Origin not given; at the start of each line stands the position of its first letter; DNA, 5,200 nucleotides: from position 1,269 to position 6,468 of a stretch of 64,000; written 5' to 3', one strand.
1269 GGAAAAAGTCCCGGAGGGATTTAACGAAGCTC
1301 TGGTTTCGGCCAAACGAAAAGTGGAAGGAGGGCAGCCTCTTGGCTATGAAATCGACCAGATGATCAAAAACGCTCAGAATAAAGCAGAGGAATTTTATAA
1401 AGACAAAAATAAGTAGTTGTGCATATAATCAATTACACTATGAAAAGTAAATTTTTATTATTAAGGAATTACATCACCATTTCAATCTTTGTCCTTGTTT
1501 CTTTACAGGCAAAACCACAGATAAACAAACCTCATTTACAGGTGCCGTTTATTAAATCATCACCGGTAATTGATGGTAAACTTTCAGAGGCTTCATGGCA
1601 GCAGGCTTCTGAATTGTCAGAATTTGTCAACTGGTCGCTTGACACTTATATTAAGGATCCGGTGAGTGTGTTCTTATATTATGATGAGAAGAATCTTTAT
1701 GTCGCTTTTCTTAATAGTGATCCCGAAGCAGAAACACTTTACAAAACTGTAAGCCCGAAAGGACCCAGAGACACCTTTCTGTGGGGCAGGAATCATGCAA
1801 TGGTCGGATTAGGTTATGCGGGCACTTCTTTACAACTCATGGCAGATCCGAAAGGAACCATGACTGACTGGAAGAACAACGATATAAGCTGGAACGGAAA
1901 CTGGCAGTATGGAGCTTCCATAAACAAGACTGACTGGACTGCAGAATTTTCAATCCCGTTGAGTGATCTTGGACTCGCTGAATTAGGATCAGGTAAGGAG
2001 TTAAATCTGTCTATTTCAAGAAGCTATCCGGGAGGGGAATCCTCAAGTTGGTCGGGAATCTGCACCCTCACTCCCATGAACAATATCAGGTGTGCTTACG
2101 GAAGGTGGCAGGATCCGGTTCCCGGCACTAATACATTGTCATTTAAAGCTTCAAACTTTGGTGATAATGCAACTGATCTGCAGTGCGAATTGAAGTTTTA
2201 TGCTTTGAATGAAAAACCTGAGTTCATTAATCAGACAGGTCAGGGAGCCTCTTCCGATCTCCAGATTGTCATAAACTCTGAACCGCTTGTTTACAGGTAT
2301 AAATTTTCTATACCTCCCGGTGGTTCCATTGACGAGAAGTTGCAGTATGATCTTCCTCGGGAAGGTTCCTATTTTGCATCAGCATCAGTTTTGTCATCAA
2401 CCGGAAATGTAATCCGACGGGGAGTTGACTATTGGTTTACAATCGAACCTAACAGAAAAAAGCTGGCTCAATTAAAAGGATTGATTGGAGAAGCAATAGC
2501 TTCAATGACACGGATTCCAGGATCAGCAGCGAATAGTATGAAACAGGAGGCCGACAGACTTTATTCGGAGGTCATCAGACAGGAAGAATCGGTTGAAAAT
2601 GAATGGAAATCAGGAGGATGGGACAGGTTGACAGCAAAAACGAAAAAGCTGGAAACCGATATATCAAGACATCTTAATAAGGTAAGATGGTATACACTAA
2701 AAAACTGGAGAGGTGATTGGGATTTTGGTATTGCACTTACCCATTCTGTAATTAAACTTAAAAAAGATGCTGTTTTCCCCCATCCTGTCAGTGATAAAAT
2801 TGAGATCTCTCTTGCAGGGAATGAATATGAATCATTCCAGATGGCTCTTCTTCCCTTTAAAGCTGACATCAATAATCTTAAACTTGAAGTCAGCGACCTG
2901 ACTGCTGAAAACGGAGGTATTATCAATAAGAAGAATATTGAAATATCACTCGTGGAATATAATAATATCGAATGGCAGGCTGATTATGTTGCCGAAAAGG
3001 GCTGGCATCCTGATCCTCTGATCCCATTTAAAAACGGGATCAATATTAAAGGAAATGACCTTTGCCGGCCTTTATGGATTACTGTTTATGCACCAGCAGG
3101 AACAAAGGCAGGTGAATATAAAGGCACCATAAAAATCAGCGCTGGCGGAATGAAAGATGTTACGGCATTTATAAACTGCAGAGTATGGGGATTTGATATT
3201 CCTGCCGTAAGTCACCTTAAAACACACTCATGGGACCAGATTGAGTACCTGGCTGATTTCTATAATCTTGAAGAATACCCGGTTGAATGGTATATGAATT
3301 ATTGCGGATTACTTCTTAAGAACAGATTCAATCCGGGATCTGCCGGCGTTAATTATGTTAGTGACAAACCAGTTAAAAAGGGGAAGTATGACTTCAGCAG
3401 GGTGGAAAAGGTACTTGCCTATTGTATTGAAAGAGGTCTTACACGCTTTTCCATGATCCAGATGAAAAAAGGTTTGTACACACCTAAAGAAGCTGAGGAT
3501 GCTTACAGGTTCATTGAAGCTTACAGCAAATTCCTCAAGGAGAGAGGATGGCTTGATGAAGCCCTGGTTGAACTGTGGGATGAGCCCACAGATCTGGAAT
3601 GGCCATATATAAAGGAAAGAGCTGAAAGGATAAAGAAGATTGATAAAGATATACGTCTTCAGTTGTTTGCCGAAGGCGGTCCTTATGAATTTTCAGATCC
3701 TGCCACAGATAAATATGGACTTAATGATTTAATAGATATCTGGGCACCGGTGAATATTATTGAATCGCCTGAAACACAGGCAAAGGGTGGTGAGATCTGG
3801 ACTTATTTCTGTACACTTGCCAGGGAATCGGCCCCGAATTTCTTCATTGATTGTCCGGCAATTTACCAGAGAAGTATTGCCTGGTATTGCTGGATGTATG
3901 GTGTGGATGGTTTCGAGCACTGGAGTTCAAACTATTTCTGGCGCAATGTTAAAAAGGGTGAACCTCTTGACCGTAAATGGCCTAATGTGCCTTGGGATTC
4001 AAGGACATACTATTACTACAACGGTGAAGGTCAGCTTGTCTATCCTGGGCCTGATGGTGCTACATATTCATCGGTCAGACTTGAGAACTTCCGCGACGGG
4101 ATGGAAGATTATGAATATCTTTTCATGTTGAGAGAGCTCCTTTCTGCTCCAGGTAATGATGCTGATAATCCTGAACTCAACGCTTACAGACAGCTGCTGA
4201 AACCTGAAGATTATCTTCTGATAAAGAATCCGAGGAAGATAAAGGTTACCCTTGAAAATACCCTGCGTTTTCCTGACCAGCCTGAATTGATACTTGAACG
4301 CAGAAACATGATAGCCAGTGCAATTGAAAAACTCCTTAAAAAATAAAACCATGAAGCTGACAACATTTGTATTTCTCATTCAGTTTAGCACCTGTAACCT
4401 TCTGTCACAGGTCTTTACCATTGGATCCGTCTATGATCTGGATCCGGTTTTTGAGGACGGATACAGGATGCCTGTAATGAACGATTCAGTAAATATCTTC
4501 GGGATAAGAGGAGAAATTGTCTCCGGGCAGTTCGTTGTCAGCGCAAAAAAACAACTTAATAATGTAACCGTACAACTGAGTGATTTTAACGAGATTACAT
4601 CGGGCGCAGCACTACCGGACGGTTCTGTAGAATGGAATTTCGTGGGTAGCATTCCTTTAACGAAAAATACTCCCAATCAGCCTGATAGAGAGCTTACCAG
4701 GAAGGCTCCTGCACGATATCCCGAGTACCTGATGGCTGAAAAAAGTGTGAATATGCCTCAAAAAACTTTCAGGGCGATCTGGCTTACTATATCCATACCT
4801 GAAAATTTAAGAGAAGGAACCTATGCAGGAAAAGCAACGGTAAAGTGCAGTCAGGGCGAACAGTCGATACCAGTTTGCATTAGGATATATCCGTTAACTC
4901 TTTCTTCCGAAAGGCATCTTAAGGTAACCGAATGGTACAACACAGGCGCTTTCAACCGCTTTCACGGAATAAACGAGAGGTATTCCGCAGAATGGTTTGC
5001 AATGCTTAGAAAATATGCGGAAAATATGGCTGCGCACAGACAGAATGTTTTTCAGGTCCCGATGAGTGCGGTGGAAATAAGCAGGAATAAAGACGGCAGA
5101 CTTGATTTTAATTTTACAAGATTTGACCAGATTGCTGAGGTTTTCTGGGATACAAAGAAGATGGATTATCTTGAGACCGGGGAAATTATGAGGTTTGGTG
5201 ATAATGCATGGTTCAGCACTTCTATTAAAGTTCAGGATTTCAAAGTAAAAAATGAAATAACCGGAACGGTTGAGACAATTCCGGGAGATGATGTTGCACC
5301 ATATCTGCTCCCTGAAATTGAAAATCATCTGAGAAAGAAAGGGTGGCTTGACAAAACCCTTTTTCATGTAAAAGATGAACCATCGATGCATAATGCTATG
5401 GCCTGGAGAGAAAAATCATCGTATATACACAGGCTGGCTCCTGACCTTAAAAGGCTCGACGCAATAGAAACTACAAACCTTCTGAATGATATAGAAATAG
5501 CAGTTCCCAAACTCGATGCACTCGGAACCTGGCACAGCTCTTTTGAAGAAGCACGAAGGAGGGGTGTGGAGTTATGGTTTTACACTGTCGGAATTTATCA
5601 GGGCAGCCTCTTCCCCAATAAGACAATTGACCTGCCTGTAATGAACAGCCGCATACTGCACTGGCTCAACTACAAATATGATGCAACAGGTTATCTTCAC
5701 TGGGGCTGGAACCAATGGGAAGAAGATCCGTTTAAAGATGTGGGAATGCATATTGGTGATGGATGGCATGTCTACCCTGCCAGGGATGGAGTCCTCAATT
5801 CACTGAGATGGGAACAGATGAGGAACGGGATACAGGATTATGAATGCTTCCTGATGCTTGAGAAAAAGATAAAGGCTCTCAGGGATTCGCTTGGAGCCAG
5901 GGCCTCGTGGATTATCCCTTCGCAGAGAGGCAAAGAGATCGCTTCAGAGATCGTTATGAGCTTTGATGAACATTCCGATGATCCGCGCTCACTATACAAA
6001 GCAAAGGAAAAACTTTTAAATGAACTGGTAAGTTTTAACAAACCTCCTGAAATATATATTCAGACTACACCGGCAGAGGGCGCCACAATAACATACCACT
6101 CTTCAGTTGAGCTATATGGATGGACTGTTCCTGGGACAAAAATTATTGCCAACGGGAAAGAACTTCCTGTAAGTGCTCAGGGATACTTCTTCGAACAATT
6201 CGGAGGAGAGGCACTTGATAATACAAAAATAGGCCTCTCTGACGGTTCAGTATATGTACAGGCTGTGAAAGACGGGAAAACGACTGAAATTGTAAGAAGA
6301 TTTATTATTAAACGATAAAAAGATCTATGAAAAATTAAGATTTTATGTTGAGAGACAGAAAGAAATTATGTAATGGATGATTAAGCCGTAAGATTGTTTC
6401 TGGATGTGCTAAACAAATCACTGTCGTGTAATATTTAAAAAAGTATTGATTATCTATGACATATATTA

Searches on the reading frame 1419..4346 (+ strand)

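Call 9: search_protein_families(library=pfam, proteins=[window:1419-4346:+], max_evalue=0.001)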
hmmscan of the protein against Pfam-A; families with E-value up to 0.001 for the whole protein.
window:1419-4346:+ (975 aa): 3 families
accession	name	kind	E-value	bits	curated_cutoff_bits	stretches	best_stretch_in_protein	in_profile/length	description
PF13320.12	GH123_cat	-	1.7e-25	90.5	23.1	1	690-903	130-323/324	Glycoside hydrolase 123, catalytic domain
PF22680.2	Glyco_hydro_123_N_2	-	6.8e-10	39.4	27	1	480-574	41-141/142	Glycoside hydrolase 123 N-terminal domain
PF19543.5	GH123_N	-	3.3e-09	35.6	22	1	459-589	191-305/969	Glycoside hydrolase 123, N-terminal domain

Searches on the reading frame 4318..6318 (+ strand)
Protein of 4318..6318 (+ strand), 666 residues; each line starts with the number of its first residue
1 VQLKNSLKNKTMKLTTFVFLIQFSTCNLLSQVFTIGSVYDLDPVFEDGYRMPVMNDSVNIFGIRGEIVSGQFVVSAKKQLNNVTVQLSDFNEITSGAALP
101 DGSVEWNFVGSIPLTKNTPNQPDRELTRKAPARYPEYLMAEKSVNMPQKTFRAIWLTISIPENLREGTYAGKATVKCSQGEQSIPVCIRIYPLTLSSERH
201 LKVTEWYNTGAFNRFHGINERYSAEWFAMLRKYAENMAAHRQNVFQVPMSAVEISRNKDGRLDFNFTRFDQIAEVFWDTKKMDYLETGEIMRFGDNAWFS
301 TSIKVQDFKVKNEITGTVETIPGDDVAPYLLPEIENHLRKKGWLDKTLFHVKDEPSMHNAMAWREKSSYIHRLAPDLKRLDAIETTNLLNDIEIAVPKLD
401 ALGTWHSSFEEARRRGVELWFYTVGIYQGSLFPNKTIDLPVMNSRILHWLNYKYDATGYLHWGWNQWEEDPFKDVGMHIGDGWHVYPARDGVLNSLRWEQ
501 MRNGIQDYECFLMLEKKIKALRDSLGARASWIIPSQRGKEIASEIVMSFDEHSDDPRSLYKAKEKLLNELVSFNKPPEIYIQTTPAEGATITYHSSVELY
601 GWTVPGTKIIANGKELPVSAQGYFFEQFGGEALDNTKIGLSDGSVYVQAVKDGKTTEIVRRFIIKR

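Call 9: search_protein_families(library=pfam, proteins=[window:4318-6318:+], max_evalue=0.001)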
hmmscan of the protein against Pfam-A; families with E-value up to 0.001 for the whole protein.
window:4318-6318:+ (666 aa): 4 families
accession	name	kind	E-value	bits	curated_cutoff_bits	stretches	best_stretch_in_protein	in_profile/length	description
PF13320.12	GH123_cat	-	2.4e-44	152.4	23.1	1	206-513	1-323/324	Glycoside hydrolase 123, catalytic domain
PF22680.2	Glyco_hydro_123_N_2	-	1.7e-16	60.8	27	1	55-176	20-141/142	Glycoside hydrolase 123 N-terminal domain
PF19543.5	GH123_N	-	3e-05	22.6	22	1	141-190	255-305/969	Glycoside hydrolase 123, N-terminal domain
PF15418.12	DUF4625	-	0.00065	20.4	27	0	63-119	32-89/131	Domain of unknown function (DUF4625)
